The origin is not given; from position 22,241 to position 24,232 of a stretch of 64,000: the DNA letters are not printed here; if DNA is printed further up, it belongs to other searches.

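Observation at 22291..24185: Compositionally foreign single-gene insertion: SEC-C zinc hook fused to a large unassigned body with a PD-(D/E)xK-like motif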

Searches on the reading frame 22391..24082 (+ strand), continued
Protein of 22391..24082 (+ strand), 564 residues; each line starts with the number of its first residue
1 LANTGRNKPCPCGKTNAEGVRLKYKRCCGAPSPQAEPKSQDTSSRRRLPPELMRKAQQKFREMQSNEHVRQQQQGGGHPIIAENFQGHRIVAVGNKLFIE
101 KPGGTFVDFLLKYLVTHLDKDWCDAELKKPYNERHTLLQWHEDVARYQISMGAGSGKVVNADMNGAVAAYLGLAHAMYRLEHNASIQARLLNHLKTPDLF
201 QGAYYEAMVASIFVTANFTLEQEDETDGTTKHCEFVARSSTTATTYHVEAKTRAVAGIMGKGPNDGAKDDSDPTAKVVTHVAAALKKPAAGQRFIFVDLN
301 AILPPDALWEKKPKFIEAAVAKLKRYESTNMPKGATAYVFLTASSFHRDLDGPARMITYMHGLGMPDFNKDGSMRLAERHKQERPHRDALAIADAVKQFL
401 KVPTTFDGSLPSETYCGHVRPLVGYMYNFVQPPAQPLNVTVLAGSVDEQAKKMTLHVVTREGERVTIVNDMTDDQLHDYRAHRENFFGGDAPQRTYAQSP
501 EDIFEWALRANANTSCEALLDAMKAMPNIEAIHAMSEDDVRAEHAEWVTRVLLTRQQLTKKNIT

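Call 19: predict_structure(alignment_id=A1)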
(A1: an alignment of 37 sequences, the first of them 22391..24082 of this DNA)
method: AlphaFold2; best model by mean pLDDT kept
length: 564 residues; sequences in the alignment: 37
mean_pLDDT: 85.2   pTM: 0.81
mean pLDDT of the five models: 85.2, 84.4, 83.0, 82.0, 81.7
residues with pLDDT >= 90: 261; 70-90: 238; 50-70: 52; < 50: 13
segments of 3 or more residues with pLDDT < 50: 34-44
pLDDT, mean of each block of 10 residues (from residue 1): 76 89 85 49 60 82 83 79 83 84 82 90 95 92 88 60 89 92 88 92 94 94 65 84 94 76 57 91 91 94 86 93 97 96 89 91 94 90 94 92 78 82 87 77 89 91 91 89 80 63 90 94 94 95 95 86 76
secondary structure, 60 per line:
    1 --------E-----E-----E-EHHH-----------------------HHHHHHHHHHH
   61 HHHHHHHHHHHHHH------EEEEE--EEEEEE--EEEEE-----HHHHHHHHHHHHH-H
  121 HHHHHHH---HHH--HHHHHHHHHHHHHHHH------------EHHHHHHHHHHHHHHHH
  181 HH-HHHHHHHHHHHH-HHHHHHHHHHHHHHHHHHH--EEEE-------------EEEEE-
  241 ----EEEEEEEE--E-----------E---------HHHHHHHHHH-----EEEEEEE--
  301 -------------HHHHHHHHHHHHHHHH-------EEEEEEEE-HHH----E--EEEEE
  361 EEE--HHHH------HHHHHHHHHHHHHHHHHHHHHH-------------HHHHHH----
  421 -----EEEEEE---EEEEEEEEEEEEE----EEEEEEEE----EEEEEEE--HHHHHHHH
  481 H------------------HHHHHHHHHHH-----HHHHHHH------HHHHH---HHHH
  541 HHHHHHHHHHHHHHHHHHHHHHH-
elements in order: H50-74 E81-85 E88-93 E96-100 H106-118 H120-127 H136-151 H165-182 H184-195 H197-215 E218-221 E235-239 E245-252 H277-286 E292-298 H314-329 E337-344 E356-363 H366-369 H376-397 H411-416 E426-431 E435-447 E452-459 E464-470 H473-481 H500-510 H516-522 H529-533 H537-563

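Call 23: fold_search(model_id=the predicted structure, library=pdb)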
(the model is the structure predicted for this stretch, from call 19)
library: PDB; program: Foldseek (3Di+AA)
matches with E <= 10: 745; with E <= 0.001: 0
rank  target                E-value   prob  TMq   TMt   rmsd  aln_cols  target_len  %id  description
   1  3bg3_B                3.8e-02  0.57  0.08  0.08  16.7       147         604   16  Crystal Structure of Human Pyruvate Carboxylase (missing the biotin carboxylase domain at the N-terminus) (released 2008-02-26)
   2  8y9c_B                5.2e-02  0.10  0.12  0.06  26.1       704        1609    8  De novo design mini-binder in complex with TcdB4 (released 2024-08-28)
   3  9mx1_A                6.7e-02  0.09  0.11  0.05  22.0       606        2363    8  Clostridioides difficile Toxin A with mCDIFA-248-25 Fab (released 2025-07-09)
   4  8jvz_A                9.1e-02  1.00  0.08  0.66   2.7        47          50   17  Crystal structure of the circular-permutated protein mkaL2_v1_SH3 (released 2024-07-03)
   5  7wtb_B                1.1e-01  0.25  0.08  0.04  18.1       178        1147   12  Cryo-EM structure of human pyruvate carboxylase with acetyl-CoA (released 2022-11-09)
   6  3ho8_D                1.2e-01  0.54  0.08  0.05  16.1       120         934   10  Crystal Structure of S. aureus Pyruvate Carboxylase in complex with Coenzyme A (released 2009-06-30)
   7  3bg5_C                1.5e-01  0.12  0.11  0.08  17.7       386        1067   10  Crystal Structure of Staphylococcus Aureus Pyruvate Carboxylase (released 2008-02-26)
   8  3hbl_C                1.5e-01  0.10  0.08  0.05  20.5       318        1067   10  Crystal Structure of S. aureus Pyruvate Carboxylase T908A Mutant (released 2009-06-30)
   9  4hnv_C                1.7e-01  0.54  0.08  0.04  16.2       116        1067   10  Crystal structure of R54E mutant of S. aureus Pyruvate carboxylase (released 2013-01-16)
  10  3hb9_B                1.8e-01  0.12  0.13  0.08  17.0       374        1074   10  Crystal Structure of S. aureus Pyruvate Carboxylase A610T Mutant (released 2009-06-30)
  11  7wtd_A                2.1e-01  0.09  0.08  0.08  20.0       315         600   14  Cryo-EM structure of human pyruvate carboxylase with acetyl-CoA in the intermediate state 1 (released 2022-11-09)
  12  3hb9_A                2.1e-01  0.08  0.09  0.06  19.5       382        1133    9  Crystal Structure of S. aureus Pyruvate Carboxylase A610T Mutant (released 2009-06-30)
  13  7zz8_B                2.3e-01  0.41  0.08  0.05  16.0       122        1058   11  Cryo-EM structure of Lactococcus lactis pyruvate carboxylase with acetyl-CoA and cyclic di-AMP (released 2022-10-12)
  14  4hnv_D                2.5e-01  0.51  0.08  0.04  16.9       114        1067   10  Crystal structure of R54E mutant of S. aureus Pyruvate carboxylase (released 2013-01-16)
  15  3jc8_Ma               2.5e-01  0.04  0.07  0.10  25.0       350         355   11  Architectural model of the type IVa pilus machine in a piliated state (released 2016-03-16)
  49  1wgs_MODEL_1_A        5.1e-01  0.96  0.09  0.33   2.7        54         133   18  Solution Structure of the Tudor Domain from Mouse Hypothetical Protein Homologous to Histone Acetyltransferase (released 2004-11-28)
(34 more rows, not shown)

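Call 24: fold_search(model_id=the predicted structure, library=viral)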
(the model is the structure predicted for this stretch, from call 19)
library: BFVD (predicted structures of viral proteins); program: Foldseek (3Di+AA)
matches with E <= 10: 976; with E <= 0.001: 0
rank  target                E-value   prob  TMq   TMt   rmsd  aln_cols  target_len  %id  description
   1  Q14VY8                8.6e-03  0.25  0.12  0.15  21.9       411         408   12  ORF118 [Ranid herpesvirus 2]
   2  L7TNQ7                2.1e-02  0.12  0.09  0.06  26.3       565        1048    8  Uncharacterized protein [Haloarcula vallismortis tailed virus 1]
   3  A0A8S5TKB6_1          2.3e-02  0.13  0.12  0.09  28.3       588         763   12  Uncharacterized protein [Podoviridae sp. ctz6O13]
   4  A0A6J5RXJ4            4.3e-02  1.00  0.08  0.66   1.8        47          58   23  Uncharacterized protein [uncultured Caudovirales phage]
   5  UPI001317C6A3         6.5e-02  0.54  0.09  0.09  20.4       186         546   14  (no name look-up for this kind of identifier)
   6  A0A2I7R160            6.5e-02  0.51  0.08  0.22  23.4       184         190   12  (no name in the UniProt tables at hand)
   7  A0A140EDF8            6.5e-02  0.20  0.12  0.12  15.6       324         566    8  (no name in the UniProt tables at hand)
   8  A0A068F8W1            8.9e-02  1.00  0.09  0.65   2.1        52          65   10  Uncharacterized protein [Mycobacterium phage Gaia]
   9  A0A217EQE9            9.9e-02  0.15  0.08  0.13  22.0       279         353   10  Host shutoff protein [Bacillus phage vB_BsuM-Goe2]
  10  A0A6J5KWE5            1.1e-01  0.14  0.11  0.20  19.8       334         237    9  Uncharacterized protein [uncultured Caudovirales phage]
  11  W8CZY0                1.2e-01  0.07  0.08  0.08  19.6       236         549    9  dUTP diphosphatase [Erwinia phage PhiEaH1]
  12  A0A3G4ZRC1            1.2e-01  0.06  0.06  0.08  21.2       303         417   12  Uncharacterized protein [Dasosvirus sp.]
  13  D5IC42                1.2e-01  0.06  0.09  0.10  23.7       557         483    9  Polyprotein 1 (Fragment) [Bean pod mottle virus]
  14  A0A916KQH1            1.3e-01  0.41  0.08  0.22  15.2       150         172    8  Uncharacterized protein [Mythimna separata entomopoxvirus 'L']
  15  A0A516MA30            1.3e-01  0.09  0.11  0.18  21.1       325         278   10  (no name in the UniProt tables at hand)
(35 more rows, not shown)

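Call 27: search_solved_structures(query=A1, max_evalue=10, show_alignments=2)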
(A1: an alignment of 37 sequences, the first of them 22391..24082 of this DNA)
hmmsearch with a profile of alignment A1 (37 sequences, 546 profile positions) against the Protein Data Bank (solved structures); distinct sequences matched with E-value up to 10: 10.
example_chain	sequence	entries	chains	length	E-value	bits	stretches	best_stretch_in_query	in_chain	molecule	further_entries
1ozb_I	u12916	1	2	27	1.6e-07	33.5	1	2-26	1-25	Preprotein translocase secA subunit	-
1sx0_A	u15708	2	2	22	2.9e-06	29.3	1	2-23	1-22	SecA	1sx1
1tm6_A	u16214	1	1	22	5.6e-06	28.4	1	4-24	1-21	Preprotein translocase secA subunit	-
9l6b_C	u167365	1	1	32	2.6e-05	26.2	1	2-23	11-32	UPF0225 protein YchJ -C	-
3iqy_A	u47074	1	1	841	0.0024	19.6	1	2-24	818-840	Protein translocase subunit secA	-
1tf2_A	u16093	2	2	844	0.0024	19.6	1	2-24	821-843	Preprotein translocase secA subunit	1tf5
9l6b_A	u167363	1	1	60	0.094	14.4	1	7-38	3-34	UPF0225 protein YchJ -A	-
2i9w_A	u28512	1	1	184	0.11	14.2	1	3-23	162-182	Hypothetical protein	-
9vxg_A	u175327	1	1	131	0.42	12.2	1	6-37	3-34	UPF0225 protein YchJ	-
8hre_A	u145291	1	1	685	0.78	11.4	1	178-212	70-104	Central straight fiber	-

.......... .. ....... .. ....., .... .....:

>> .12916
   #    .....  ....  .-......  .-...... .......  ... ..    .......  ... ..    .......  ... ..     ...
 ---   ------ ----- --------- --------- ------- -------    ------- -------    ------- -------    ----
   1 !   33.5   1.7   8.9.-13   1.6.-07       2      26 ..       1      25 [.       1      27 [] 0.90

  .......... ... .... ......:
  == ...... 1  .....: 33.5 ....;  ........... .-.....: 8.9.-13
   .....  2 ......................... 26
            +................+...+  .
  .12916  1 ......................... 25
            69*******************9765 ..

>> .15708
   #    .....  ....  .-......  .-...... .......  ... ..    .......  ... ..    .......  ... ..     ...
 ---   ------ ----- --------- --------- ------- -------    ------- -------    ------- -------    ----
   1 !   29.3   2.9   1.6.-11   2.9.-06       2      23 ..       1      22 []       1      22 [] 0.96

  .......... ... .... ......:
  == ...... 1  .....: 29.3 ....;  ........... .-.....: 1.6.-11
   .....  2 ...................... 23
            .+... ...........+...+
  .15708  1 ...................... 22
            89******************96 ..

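Call 28: search_protein_families(library=pfam, alignment_id=A1, max_evalue=1)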
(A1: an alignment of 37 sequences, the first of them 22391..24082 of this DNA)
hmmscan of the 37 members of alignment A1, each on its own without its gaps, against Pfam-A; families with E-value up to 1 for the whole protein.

A. member 1, window:22391-24082:+ (564 aa): 1 family
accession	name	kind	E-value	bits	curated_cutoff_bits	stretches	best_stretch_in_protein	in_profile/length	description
PF02810.21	SEC-C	-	0.18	12.1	20.4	0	22-29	11-18/19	SEC-C motif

B. families by the number of members that match (of 37 scanned): 17 families
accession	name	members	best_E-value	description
PF02810.21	SEC-C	27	2.4e-10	SEC-C motif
PF18351.6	Ago_N_1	2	0.021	Fungal Argonaute N-terminal domain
PF20472.4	PDDEXK_11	2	0.1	PD-(D/E)XK nuclease superfamily domain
PF15811.11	SVIP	1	0.0049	Small VCP/p97-interacting protein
PF18611.7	IL3Ra_N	1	0.053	IL-3 receptor alpha chain N-terminal domain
PF00235.25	Profilin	1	0.062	Profilin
PF16844.10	DIMCO_N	1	0.077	Dinitrogenase iron-molybdenum cofactor, N-terminal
PF09171.15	AGOG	1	0.079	N-glycosylase/DNA lyase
PF09930.14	DUF2162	1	0.099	Predicted transporter (DUF2162)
PF05462.17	Dicty_CAR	1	0.16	Slime mold cyclic AMP receptor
PF20300.4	prok_STING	1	0.18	Prokaryotic STING domain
PF11843.13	DUF3363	1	0.21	Protein of unknown function (DUF3363)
PF08109.16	Antimicrobial14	1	0.23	Lactocin 705 family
PF11697.13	DUF3293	1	0.24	Protein of unknown function (DUF3293)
PF06568.16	DUF1127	1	0.24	Domain of unknown function (DUF1127)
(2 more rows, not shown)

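Call 55: search_dna_similar(query=window:22391-24082:+, collection=plasmids, mode=protein, max_evalue=0.001, max_rows=30)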
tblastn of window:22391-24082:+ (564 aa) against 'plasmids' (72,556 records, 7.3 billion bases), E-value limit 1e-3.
Records with a match: 8; places in all: 8; records where one place covers at least 80% of the query: 2.
Best place of each record, by identity: <60% 8.
By first word of the organism name: Sinorhizobium 3; Rhizobium 2; Agrobacterium 2; Caballeronia 1.
By predicted mobility (MOB-suite, as given by PLSDB): non-mobilizable 4; conjugative 3; mobilizable 1.
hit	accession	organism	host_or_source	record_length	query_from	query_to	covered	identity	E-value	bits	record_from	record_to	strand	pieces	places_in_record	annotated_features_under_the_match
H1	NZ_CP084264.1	Caballeronia sp. SL2Y3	Jalysus wickhami,Cell culture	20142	1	557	99%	31.0%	1e-70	254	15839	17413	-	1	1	hypothetical protein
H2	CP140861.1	Rhizobium ruizarguesonis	Trifolium pratense,whole organism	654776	4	512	90%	27.9%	4e-39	160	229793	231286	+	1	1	SEC-C metal-binding domain-containing protein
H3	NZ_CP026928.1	Agrobacterium tumefaciens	Medicago sativa,from a crown gall tumor ...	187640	1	406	72%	28.5%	4e-29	130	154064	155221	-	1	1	SEC-C domain-containing protein | hypothetical protein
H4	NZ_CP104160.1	Rhizobium sp. CB3060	Leucaena leucocephala,cell culture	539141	74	406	59%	30.8%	7e-30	132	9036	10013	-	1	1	SEC-C domain-containing protein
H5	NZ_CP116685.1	Agrobacterium fabrum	cell culture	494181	74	406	59%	28.6%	2e-27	125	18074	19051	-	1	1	SEC-C domain-containing protein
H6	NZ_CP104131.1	Sinorhizobium sp. K101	Phaseolus vulgaris,cell ...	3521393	152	300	26%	36.2%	5e-14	83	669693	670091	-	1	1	none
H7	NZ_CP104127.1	Sinorhizobium sp. M103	Phaseolus vulgaris,cell ...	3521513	152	300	26%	36.2%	5e-14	83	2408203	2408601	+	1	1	none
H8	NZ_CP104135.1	Sinorhizobium sp. C101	Phaseolus vulgaris,cell ...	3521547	152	300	26%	36.2%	5e-14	83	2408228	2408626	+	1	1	none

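Call 58: get_annotated_region(hit=H1, flank=8000)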
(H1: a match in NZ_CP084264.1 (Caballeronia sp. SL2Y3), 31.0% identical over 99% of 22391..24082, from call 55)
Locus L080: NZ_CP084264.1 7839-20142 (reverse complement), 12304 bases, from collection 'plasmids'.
description: Caballeronia sp. SL2Y3 plasmid p2, complete sequence
organism: Caballeronia sp. SL2Y3 (NCBI taxid 2878151)
taxonomy: Bacteria; Pseudomonadota; Betaproteobacteria; Burkholderiales; Burkholderiaceae; Caballeronia; Caballeronia sp. SL2Y3
host: -; source: Jalysus wickhami,Cell culture; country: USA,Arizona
typing (MOB-suite, as given by PLSDB): non-mobilizable
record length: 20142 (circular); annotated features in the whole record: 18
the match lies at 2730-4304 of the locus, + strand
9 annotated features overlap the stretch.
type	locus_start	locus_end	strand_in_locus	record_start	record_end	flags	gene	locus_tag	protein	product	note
CDS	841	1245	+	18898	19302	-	-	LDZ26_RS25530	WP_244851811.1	hypothetical protein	-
CDS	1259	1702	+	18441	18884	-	-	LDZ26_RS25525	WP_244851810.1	hypothetical protein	-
CDS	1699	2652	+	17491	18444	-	-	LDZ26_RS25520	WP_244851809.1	tyrosine-type recombinase/integrase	GO:0015074 - DNA integration [Evidence IEA]; GO:0006310 - DNA recombination [Evidence IEA]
CDS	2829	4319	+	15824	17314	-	-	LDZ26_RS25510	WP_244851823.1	hypothetical protein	-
CDS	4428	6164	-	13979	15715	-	-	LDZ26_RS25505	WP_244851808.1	restriction endonuclease subunit S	GO:0006304 - DNA modification [Evidence IEA]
CDS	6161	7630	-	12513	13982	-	-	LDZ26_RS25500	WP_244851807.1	class I SAM-dependent DNA methyltransferase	-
CDS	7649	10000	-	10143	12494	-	-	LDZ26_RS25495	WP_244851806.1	EcoAI/FtnUII family type I restriction enzme subunit R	-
CDS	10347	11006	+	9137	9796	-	-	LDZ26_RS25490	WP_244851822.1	division plane positioning ATPase MipZ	-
CDS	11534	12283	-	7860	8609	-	-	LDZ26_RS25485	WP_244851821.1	replication initiation protein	GO:0006270 - DNA replication initiation [Evidence IEA]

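Call 59: get_annotated_region(hit=H4, flank=7000)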
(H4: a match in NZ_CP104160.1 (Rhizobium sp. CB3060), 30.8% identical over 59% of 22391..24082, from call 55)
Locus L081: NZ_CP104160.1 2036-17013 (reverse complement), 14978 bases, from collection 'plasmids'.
description: Rhizobium sp. CB3060 plasmid pCB3060_2, complete sequence
organism: Rhizobium sp. CB3060 (NCBI taxid 3138255)
taxonomy: Bacteria; Pseudomonadota; Alphaproteobacteria; Hyphomicrobiales; Rhizobiaceae; Rhizobium; Rhizobium sp. CB3060
host: -; source: Leucaena leucocephala,cell culture; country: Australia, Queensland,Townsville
typing (MOB-suite, as given by PLSDB): conjugative; replicon rep_cluster_112; relaxase MOBQ; mating-pair formation MPF_T
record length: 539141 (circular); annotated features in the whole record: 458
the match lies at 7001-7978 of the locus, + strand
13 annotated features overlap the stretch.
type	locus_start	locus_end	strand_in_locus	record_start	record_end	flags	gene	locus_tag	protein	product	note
CDS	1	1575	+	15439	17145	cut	-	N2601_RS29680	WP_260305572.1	patatin-like phospholipase family protein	-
CDS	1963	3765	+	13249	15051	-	-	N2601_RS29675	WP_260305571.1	AAA family ATPase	-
CDS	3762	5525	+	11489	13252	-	-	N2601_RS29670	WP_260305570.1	ATP-dependent helicase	-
CDS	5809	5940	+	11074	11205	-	-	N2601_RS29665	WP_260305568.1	hypothetical protein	-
CDS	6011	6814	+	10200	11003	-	-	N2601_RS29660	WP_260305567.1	hypothetical protein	-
CDS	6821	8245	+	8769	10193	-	-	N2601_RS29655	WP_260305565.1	SEC-C domain-containing protein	-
CDS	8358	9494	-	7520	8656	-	-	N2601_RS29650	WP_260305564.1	RHE_PE00001 family protein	-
CDS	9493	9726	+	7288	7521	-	-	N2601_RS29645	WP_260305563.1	hypothetical protein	-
CDS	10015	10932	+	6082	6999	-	-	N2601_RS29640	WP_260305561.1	recombinase family protein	GO:0006310 - DNA recombination [Evidence IEA]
CDS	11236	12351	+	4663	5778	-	-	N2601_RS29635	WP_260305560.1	Fic family protein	-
CDS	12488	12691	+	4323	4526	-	-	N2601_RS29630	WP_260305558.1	cold-shock protein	-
CDS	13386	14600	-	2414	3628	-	repC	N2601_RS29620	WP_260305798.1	plasmid replication protein RepC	-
CDS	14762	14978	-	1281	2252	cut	repB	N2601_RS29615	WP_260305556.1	plasmid partitioning protein RepB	-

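Call 60: get_annotated_region(hit=H3, flank=7000)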
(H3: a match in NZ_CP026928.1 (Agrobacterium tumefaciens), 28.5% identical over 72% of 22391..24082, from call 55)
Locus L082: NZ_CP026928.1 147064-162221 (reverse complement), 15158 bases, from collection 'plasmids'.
description: Agrobacterium tumefaciens strain 1D1609 plasmid pAt1D1609b, complete sequence
organism: Agrobacterium tumefaciens (NCBI taxid 358)
taxonomy: Bacteria; Pseudomonadota; Alphaproteobacteria; Hyphomicrobiales; Rhizobiaceae; Agrobacterium; Agrobacterium tumefaciens
host: -; source: Medicago sativa,from a crown gall tumor on a field-grown alfalfa; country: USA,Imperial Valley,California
typing (MOB-suite, as given by PLSDB): conjugative; replicon rep_cluster_592; relaxase MOBQ; mating-pair formation MPF_T
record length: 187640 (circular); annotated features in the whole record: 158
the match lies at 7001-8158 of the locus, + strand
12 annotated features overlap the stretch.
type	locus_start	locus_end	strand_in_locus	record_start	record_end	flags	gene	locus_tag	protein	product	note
CDS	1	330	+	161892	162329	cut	-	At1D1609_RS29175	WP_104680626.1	VOC family protein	-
CDS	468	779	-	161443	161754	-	-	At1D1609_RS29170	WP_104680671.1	DUF736 domain-containing protein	-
CDS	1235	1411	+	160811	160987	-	-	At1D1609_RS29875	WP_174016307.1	hypothetical protein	-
CDS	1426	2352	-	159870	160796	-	-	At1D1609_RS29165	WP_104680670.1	zincin-like metallopeptidase domain-containing protein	-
CDS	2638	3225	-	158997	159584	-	-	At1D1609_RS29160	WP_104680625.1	hypothetical protein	-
CDS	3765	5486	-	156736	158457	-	-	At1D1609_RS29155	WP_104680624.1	ParB N-terminal domain-containing protein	-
CDS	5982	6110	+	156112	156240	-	-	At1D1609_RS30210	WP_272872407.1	hypothetical protein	-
CDS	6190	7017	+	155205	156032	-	-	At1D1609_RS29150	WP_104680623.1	hypothetical protein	-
CDS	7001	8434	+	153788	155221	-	-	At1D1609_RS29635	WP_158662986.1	SEC-C domain-containing protein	-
CDS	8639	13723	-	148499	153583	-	-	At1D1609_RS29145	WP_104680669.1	DEAD/DEAH box helicase family protein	-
CDS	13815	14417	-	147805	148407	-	-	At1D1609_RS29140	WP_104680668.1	DUF1419 domain-containing protein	-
CDS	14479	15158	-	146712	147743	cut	-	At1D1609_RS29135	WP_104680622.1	DUF3991 and toprim domain-containing protein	-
